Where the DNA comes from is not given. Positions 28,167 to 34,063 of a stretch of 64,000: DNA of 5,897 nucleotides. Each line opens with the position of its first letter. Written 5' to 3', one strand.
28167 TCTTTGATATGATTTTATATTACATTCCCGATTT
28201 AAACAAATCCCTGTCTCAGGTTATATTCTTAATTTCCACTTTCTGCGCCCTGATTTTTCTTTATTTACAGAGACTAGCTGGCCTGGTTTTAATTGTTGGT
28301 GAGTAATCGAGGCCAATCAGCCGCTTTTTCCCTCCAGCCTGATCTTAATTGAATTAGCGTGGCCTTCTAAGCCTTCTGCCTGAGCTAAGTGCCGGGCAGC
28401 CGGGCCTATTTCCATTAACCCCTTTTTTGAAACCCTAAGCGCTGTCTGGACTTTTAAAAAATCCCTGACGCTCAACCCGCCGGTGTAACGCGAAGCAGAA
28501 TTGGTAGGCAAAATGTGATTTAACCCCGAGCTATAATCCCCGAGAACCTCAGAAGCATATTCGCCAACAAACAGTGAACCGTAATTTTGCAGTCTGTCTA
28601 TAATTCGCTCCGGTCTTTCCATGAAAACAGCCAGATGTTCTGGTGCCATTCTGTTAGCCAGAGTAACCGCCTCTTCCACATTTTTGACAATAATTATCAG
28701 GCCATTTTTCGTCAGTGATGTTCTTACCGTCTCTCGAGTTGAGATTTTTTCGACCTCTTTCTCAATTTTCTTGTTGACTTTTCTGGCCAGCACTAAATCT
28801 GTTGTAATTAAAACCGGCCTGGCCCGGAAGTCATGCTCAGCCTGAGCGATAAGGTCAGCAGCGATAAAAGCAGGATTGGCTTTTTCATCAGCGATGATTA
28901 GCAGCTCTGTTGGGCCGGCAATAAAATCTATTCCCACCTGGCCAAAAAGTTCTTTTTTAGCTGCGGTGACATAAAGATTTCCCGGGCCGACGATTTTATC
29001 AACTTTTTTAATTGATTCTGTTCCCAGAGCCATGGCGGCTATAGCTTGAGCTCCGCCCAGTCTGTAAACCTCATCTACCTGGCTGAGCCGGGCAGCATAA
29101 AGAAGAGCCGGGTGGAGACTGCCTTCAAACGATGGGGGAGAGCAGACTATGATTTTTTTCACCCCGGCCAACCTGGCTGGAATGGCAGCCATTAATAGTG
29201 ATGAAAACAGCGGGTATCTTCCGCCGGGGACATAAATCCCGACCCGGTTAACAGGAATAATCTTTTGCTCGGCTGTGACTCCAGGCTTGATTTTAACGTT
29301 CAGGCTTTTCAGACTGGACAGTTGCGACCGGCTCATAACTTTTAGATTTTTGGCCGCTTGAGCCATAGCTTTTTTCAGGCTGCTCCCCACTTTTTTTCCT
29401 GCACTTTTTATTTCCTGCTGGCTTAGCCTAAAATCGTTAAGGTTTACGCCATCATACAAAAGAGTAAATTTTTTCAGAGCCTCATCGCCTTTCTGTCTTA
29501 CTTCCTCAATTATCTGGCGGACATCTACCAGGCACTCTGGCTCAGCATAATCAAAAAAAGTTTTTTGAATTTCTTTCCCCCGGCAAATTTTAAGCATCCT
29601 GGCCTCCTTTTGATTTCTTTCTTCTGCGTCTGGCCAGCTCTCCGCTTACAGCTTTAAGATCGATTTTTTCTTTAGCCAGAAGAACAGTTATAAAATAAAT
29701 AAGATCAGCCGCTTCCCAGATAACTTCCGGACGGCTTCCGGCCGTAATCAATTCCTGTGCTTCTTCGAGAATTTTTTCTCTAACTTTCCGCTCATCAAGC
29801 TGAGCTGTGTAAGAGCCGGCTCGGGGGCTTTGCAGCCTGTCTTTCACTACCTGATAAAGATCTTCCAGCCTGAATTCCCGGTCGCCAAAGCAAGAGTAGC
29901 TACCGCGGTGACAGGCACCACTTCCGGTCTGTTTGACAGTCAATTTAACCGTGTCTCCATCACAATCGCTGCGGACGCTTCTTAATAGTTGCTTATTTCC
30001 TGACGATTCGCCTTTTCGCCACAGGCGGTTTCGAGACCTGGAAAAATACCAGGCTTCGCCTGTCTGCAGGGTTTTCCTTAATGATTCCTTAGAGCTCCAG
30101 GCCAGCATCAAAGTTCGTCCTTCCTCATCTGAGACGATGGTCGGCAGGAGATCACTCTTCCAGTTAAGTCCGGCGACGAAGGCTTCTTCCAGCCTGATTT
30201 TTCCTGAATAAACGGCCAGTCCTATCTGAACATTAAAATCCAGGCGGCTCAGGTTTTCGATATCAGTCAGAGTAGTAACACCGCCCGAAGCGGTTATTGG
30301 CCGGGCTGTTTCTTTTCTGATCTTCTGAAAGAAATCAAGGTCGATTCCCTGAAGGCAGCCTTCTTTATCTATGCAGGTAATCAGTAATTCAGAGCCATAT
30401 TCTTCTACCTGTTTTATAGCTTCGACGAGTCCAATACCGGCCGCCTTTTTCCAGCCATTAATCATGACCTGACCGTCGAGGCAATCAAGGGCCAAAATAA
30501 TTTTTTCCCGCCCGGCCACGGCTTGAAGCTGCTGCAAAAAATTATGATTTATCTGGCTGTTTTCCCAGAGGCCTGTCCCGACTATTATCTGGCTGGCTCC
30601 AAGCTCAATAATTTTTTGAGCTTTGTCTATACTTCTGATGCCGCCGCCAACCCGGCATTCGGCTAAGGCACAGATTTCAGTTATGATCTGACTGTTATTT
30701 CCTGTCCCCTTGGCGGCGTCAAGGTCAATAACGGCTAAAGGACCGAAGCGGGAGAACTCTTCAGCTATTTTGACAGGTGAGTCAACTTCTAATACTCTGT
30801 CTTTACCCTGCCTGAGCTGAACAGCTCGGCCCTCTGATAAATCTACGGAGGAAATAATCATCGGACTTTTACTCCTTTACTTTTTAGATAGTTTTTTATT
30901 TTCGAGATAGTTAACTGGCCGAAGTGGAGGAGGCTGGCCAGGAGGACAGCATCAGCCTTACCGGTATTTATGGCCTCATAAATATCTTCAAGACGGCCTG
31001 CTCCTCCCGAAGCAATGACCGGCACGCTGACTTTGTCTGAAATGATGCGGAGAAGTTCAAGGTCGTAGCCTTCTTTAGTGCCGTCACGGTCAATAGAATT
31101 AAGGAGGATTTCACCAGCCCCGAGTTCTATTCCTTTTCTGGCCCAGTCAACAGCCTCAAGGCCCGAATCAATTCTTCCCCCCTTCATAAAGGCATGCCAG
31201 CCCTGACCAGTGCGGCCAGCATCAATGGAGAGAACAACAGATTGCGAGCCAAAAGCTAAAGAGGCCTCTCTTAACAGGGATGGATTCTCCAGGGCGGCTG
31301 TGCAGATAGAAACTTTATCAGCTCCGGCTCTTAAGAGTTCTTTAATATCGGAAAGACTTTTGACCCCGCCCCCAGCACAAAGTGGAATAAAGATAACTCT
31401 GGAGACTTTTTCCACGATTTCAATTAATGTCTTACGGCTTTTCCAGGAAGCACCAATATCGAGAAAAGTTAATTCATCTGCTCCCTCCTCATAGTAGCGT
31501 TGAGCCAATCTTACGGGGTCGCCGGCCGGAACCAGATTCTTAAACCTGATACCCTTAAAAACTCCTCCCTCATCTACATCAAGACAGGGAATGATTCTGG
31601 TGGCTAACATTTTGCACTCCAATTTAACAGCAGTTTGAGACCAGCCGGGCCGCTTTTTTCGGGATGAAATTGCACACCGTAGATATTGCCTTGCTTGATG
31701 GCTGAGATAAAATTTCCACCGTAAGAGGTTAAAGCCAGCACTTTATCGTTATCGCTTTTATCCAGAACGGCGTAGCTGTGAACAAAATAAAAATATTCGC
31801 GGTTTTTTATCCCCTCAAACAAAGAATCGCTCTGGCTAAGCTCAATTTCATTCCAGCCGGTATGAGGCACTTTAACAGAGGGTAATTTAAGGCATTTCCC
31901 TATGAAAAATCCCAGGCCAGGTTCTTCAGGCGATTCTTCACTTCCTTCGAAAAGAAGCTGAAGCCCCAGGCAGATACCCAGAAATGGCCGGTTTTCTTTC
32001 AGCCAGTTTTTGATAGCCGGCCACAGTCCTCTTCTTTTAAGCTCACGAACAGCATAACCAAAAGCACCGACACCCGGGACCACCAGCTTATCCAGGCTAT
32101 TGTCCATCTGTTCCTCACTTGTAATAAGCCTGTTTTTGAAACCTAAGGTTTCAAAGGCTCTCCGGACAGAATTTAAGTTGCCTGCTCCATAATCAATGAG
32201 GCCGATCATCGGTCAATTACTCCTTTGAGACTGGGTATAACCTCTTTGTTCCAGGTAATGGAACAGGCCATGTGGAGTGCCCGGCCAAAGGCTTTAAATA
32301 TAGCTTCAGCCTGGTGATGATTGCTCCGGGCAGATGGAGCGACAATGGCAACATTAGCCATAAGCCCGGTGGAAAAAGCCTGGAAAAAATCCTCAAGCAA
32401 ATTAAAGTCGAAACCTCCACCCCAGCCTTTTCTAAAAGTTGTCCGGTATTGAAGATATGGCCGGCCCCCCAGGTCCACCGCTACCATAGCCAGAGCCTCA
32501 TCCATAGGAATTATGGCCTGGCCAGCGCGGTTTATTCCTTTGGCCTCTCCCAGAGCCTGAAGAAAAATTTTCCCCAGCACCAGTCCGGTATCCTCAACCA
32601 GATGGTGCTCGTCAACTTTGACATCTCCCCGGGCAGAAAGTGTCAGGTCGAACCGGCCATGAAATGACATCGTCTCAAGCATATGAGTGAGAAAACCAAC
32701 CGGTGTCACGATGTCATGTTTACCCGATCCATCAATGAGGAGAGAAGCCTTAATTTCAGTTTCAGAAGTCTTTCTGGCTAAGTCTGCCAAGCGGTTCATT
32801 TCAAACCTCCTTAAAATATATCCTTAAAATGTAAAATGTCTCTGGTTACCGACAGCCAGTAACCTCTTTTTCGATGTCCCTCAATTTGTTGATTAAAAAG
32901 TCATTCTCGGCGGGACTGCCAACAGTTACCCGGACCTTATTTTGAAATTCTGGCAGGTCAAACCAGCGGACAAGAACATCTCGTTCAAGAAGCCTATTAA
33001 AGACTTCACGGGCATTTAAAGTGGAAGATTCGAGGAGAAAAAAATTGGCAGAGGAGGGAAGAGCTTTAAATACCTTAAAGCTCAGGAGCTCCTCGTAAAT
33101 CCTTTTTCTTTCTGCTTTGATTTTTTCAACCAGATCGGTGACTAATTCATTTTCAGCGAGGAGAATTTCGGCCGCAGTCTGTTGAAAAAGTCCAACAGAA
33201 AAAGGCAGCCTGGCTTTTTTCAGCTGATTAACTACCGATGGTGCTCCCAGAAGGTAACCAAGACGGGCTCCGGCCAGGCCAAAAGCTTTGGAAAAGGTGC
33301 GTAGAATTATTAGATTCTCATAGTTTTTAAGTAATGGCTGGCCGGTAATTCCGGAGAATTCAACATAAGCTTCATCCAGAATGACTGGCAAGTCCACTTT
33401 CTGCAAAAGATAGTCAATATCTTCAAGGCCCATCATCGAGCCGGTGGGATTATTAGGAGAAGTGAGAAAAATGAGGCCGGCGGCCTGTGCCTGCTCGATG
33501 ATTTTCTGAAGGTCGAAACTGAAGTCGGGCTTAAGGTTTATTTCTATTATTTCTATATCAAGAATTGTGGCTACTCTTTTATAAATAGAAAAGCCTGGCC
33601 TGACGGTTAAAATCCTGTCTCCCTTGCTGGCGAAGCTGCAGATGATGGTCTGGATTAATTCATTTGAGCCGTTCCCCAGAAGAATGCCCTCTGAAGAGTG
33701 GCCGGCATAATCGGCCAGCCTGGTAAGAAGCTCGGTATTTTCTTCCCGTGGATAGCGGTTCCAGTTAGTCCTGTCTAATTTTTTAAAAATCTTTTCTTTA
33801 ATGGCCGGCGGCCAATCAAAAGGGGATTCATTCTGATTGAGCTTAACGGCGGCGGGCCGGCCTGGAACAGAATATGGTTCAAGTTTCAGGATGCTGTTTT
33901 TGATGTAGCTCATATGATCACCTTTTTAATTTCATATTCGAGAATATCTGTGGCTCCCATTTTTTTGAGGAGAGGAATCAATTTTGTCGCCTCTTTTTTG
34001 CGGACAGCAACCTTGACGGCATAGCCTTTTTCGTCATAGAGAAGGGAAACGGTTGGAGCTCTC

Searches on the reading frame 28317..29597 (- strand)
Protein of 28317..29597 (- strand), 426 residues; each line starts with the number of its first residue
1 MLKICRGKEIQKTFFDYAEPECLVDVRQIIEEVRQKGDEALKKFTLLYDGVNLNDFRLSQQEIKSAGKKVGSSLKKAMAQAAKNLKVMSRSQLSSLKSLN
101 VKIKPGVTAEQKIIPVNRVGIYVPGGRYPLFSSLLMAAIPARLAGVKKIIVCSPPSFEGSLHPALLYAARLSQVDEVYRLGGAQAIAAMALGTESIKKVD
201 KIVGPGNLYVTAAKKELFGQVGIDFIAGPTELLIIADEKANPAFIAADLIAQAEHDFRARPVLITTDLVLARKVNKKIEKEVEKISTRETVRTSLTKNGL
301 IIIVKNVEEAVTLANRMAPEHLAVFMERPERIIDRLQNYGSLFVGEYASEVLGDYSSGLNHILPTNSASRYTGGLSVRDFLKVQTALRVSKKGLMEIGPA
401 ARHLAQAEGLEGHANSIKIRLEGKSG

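Call 19: search_protein_families(library=pfam, proteins=[window:28317-29597:-], max_evalue=0.0001)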
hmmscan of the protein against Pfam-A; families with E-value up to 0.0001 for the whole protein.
window:28317-29597:- (426 aa): 1 family
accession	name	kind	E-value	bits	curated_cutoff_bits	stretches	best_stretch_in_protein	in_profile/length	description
PF00815.25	Histidinol_dh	-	1.9e-156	521.6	27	1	23-421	12-411/411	Histidinol dehydrogenase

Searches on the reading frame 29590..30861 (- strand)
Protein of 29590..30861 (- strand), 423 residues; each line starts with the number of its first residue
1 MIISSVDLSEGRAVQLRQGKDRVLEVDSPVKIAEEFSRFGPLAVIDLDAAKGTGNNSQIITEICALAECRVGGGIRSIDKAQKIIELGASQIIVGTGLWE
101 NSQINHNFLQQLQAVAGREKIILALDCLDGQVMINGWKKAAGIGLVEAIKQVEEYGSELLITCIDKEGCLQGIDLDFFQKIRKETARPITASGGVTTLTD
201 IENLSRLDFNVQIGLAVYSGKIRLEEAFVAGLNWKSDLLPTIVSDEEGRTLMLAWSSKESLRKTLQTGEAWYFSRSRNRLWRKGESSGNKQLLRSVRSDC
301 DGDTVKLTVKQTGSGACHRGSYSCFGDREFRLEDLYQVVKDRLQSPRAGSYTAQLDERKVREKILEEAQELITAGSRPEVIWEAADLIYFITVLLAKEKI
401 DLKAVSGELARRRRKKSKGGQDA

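Call 19: search_protein_families(library=pfam, proteins=[window:29590-30861:-], max_evalue=0.0001)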
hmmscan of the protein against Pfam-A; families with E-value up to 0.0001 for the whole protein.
window:29590-30861:- (423 aa): 3 families
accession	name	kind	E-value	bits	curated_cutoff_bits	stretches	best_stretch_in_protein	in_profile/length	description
PF00977.27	His_biosynth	-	7.3e-47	160.2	23.6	1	1-222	1-227/228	Histidine biosynthesis protein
PF01502.23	PRA-CH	-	8.2e-31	106.1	27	1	252-325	1-73/74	Phosphoribosyl-AMP cyclohydrolase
PF01503.22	PRA-PH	-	1.5e-17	64.2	21.3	1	332-412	1-85/86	Phosphoribosyl-ATP pyrophosphohydrolase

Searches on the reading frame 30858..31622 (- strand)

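Call 19: search_protein_families(library=pfam, proteins=[window:30858-31622:-], max_evalue=0.0001)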
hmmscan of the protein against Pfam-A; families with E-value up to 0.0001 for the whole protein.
window:30858-31622:- (254 aa): 8 families
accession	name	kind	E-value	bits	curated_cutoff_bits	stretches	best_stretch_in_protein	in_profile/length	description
PF00977.27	His_biosynth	-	9.9e-75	251.3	23.6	1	9-238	1-228/228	Histidine biosynthesis protein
PF03060.21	NMO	-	5.3e-10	39.6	28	0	64-111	179-226/331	Nitronate monooxygenase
PF01207.24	Dus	-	9.8e-08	31.9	20.4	1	67-119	173-226/311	Dihydrouridine synthase (Dus)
PF01180.27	DHO_dh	-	2.3e-07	30.7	27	0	65-113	225-276/291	Dihydroorotate dehydrogenase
PF05690.20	ThiG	-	1.3e-06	28.4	23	0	187-230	163-205/247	Thiazole biosynthesis protein ThiG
PF04309.18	G3P_antiterm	-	7.2e-06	26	27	0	68-109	129-170/173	Glycerol-3-phosphate responsive antiterminator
PF02581.23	TMP-TENI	-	9.8e-06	25.5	27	0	67-109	138-179/180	Thiamine monophosphate synthase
PF00478.31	IMPDH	-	4.4e-05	23.1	25.6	0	196-232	204-239/345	IMP dehydrogenase / GMP reductase domain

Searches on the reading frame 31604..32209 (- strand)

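Call 19: search_protein_families(library=pfam, proteins=[window:31604-32209:-], max_evalue=0.0001)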
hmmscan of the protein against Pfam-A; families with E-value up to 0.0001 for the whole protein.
window:31604-32209:- (201 aa): 4 families
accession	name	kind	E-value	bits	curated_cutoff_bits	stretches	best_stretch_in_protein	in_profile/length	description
PF00117.34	GATase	-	4.6e-24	85.6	22.8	1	4-194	2-183/190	Glutamine amidotransferase class-I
PF01174.25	SNO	-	9.7e-09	35.8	27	1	12-186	8-172/188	SNO glutamine amidotransferase family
PF07722.19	Peptidase_C26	-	4.7e-06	27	20.5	1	66-184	98-219/219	Peptidase C26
PF07685.20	GATase_3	-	5.6e-05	23.3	27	1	26-91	27-93/196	CobB/CobQ-like glutamine amidotransferase domain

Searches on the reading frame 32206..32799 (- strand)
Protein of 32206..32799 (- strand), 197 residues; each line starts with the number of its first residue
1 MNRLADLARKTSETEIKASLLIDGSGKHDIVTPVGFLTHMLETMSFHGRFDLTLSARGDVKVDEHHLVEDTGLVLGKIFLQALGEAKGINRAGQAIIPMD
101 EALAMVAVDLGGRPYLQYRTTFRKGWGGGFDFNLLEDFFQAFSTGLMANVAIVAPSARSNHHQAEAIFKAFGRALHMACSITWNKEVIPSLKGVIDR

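Call 19: search_protein_families(library=pfam, proteins=[window:32206-32799:-], max_evalue=0.0001)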
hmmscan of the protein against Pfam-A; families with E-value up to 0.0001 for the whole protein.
window:32206-32799:- (197 aa): 1 family
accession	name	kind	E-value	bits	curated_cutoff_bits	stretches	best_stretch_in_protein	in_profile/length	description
PF00475.24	IGPD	-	4.1e-54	183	27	1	32-175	1-144/144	Imidazoleglycerol-phosphate dehydratase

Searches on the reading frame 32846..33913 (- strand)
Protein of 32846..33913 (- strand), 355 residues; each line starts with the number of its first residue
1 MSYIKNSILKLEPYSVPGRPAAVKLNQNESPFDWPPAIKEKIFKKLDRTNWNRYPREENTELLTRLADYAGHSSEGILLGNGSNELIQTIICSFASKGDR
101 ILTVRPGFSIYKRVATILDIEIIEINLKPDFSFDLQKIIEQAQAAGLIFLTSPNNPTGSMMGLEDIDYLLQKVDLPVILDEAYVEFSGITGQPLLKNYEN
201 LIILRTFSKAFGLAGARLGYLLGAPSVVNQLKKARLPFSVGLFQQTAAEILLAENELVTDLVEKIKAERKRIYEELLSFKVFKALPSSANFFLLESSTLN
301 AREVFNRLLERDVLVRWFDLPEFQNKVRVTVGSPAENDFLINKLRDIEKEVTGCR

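Call 6: search_protein_families(library=pfam, proteins=[window:32846-33913:-], max_evalue=0.01)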
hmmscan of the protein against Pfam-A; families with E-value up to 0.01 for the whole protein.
window:32846-33913:- (355 aa): 3 families
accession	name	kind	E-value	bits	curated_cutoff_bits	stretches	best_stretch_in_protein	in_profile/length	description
PF00155.27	Aminotran_1_2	-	1.6e-57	195.8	19.7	1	23-344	4-361/361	Aminotransferase class I and II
PF04864.19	Alliinase_C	-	4.7e-08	32.8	22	1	74-234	66-220/363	Allinase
PF01053.26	Cys_Met_Meta_PP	-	0.0053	15.8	27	1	87-194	80-185/381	Cys/Met metabolism PLP-dependent enzyme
